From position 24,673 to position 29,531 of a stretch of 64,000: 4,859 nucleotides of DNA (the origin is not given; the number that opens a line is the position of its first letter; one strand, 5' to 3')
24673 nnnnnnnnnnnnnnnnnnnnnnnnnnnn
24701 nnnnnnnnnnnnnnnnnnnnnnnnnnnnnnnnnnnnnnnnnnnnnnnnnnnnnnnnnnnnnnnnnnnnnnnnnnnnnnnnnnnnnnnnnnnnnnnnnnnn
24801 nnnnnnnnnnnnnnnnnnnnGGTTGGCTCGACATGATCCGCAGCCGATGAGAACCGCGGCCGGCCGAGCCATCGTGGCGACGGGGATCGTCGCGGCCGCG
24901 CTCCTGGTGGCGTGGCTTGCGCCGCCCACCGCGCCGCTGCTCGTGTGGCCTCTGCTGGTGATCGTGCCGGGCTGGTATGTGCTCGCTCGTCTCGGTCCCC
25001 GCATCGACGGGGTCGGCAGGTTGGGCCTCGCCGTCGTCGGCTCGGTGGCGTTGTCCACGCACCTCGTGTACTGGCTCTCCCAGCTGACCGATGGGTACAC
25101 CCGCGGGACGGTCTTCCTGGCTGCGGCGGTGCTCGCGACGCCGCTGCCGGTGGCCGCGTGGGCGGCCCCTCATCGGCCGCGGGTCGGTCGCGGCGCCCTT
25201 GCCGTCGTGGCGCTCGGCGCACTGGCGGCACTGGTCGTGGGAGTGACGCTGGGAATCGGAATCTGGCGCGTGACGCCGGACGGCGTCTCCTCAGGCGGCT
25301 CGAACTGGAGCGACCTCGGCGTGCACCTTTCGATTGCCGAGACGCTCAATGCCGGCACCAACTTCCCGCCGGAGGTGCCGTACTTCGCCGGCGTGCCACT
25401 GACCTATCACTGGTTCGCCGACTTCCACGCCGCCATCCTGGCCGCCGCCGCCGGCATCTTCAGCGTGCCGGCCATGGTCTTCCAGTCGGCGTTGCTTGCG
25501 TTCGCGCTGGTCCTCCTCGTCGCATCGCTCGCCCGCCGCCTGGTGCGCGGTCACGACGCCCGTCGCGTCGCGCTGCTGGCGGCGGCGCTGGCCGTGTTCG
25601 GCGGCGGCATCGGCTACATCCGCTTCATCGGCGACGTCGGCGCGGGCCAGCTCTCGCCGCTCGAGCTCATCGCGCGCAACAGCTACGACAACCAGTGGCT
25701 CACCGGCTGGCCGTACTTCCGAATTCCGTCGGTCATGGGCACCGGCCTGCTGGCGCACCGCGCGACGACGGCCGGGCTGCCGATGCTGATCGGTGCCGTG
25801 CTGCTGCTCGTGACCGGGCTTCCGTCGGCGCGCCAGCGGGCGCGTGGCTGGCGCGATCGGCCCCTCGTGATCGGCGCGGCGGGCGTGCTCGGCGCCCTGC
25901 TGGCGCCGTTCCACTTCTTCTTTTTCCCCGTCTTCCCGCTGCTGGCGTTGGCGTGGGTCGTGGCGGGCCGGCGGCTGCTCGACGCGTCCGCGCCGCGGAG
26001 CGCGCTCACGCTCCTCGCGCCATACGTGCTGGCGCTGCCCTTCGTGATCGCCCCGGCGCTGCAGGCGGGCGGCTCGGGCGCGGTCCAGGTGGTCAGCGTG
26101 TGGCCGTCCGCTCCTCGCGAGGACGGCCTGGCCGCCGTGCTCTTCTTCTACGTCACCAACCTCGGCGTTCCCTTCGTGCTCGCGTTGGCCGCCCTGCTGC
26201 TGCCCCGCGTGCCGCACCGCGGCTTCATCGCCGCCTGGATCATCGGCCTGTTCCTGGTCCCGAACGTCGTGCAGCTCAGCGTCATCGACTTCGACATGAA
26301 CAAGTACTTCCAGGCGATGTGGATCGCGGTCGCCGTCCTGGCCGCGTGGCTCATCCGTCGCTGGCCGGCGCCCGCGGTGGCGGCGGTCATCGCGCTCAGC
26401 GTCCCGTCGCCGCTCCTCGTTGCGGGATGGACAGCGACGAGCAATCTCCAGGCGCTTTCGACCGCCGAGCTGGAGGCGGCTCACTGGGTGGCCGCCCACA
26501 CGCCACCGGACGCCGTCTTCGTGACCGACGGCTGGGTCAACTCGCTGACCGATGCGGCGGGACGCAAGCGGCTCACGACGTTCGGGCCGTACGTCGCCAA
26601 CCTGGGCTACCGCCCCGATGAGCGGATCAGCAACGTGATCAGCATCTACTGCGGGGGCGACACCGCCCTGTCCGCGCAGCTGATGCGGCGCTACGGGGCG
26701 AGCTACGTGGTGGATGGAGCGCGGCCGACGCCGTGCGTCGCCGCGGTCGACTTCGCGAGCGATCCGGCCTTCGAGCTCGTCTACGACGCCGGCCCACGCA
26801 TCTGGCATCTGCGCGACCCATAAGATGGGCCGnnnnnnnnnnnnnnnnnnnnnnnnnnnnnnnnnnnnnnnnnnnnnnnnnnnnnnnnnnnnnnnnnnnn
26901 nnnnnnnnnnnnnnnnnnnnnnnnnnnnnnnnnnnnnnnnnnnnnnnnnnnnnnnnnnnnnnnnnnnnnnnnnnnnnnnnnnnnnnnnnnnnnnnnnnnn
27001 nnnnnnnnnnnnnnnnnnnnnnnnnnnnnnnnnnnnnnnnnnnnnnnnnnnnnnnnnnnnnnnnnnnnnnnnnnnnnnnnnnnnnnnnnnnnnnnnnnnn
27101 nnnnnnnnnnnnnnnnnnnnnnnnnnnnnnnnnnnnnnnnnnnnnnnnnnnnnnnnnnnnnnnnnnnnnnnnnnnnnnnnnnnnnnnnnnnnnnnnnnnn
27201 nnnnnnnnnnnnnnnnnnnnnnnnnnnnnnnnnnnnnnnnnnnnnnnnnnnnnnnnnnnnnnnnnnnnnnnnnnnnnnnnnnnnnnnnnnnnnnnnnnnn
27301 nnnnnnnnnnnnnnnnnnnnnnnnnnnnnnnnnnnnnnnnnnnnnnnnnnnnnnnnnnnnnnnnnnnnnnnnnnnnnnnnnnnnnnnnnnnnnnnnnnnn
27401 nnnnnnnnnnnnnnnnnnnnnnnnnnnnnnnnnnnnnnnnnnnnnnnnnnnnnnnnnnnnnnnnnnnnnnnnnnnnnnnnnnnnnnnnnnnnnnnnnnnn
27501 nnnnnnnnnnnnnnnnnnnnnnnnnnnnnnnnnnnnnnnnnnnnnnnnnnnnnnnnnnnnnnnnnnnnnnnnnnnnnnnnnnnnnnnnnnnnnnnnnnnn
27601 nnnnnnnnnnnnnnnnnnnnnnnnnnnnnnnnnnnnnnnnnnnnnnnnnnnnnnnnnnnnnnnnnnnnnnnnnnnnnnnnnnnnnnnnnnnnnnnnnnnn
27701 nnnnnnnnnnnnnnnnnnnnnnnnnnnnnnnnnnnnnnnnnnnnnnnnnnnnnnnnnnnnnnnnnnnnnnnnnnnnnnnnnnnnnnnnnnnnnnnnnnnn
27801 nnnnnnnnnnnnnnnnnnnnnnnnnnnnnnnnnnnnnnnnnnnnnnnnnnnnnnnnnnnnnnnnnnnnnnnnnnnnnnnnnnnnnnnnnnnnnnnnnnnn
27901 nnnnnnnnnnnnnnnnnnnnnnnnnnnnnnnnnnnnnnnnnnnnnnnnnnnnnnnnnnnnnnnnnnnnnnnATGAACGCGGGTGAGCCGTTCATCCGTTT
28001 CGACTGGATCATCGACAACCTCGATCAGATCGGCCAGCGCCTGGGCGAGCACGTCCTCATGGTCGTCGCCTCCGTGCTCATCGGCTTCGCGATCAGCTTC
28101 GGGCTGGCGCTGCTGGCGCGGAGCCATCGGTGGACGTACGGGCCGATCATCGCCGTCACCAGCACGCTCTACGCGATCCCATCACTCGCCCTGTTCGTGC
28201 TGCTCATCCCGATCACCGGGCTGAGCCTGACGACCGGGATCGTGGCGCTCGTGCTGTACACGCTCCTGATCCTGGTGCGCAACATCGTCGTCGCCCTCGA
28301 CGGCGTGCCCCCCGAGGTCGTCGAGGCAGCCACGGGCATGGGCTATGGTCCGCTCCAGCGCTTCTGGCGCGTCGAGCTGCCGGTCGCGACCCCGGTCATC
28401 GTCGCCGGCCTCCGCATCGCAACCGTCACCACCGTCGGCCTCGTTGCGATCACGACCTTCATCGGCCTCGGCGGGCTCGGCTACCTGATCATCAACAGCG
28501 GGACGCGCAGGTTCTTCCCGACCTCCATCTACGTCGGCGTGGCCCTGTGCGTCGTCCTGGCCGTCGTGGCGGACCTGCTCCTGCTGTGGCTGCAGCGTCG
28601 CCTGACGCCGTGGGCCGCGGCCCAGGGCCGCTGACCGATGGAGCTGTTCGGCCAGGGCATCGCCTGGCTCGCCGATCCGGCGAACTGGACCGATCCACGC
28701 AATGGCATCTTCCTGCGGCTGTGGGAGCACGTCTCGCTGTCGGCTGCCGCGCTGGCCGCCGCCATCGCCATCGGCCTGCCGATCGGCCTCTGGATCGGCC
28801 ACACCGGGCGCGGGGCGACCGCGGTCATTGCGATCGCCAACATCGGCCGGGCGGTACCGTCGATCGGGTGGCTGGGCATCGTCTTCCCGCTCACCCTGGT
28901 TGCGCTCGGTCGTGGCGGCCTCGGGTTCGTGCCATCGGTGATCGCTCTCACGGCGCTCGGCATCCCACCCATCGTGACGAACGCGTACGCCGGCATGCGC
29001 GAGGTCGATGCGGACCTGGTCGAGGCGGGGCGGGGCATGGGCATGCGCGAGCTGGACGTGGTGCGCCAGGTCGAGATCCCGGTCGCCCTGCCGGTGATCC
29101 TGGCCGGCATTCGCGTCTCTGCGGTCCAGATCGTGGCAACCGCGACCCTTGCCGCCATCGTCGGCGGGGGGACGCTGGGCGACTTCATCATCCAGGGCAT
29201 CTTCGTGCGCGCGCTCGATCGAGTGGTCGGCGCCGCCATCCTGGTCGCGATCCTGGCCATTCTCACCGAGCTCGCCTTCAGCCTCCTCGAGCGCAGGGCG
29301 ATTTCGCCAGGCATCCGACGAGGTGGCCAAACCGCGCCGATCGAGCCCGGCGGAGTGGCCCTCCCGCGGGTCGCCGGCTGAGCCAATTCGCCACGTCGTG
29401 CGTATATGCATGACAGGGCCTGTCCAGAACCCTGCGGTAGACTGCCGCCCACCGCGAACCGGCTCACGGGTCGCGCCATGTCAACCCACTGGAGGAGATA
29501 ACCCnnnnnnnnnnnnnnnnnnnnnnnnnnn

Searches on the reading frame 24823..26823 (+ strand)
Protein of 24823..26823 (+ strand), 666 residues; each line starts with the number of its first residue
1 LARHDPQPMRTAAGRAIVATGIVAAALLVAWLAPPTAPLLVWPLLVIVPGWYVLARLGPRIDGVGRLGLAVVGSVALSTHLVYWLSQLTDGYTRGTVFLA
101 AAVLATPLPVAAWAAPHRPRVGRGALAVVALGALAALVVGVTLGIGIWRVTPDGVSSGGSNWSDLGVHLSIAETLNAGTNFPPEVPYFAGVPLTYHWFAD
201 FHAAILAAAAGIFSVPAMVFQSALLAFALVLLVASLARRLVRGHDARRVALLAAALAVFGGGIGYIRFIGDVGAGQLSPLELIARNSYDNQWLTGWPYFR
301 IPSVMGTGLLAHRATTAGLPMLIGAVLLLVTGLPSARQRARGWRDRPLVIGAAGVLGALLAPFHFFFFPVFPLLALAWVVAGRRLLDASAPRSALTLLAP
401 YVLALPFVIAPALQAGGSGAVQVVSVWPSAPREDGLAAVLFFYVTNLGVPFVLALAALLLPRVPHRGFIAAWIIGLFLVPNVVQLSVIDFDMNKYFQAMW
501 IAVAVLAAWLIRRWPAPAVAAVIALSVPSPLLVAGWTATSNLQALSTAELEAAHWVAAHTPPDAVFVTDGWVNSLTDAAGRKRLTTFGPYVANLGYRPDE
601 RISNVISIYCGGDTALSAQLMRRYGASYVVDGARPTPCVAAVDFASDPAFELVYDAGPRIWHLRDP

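Call 12: search_protein_families(library=pfam, proteins=[window:24823-26823:+])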
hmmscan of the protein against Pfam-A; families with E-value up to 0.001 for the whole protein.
window:24823-26823:+ (666 aa): 1 family
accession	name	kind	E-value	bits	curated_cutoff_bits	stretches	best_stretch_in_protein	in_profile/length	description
PF20604.3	DUF6798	-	0.00048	20.2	26.9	0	549-582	3-36/61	Domain of unknown function (DUF6798)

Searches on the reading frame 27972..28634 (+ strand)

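Call 12: search_protein_families(library=pfam, proteins=[window:27972-28634:+])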
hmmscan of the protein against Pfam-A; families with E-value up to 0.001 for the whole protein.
window:27972-28634:+ (220 aa): 1 family
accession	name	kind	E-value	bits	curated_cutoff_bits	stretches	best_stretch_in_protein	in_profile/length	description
PF00528.27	BPD_transp_1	-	2.5e-23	83.2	26.4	1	44-211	5-182/184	Binding-protein-dependent transport system inner membrane component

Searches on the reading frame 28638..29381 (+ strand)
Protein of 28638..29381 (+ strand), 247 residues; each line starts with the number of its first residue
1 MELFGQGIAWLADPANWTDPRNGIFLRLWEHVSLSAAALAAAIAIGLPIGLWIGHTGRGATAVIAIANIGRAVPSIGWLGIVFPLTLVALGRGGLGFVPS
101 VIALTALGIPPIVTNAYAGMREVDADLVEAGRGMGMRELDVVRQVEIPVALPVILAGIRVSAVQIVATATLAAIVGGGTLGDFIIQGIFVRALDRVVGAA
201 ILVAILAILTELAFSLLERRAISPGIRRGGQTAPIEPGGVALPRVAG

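Call 12: search_protein_families(library=pfam, proteins=[window:28638-29381:+])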
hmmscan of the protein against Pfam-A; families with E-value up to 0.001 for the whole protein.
window:28638-29381:+ (247 aa): 1 family
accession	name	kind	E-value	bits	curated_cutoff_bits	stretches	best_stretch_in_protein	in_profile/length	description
PF00528.27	BPD_transp_1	-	3.4e-21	76.2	26.4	1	46-221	1-182/184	Binding-protein-dependent transport system inner membrane component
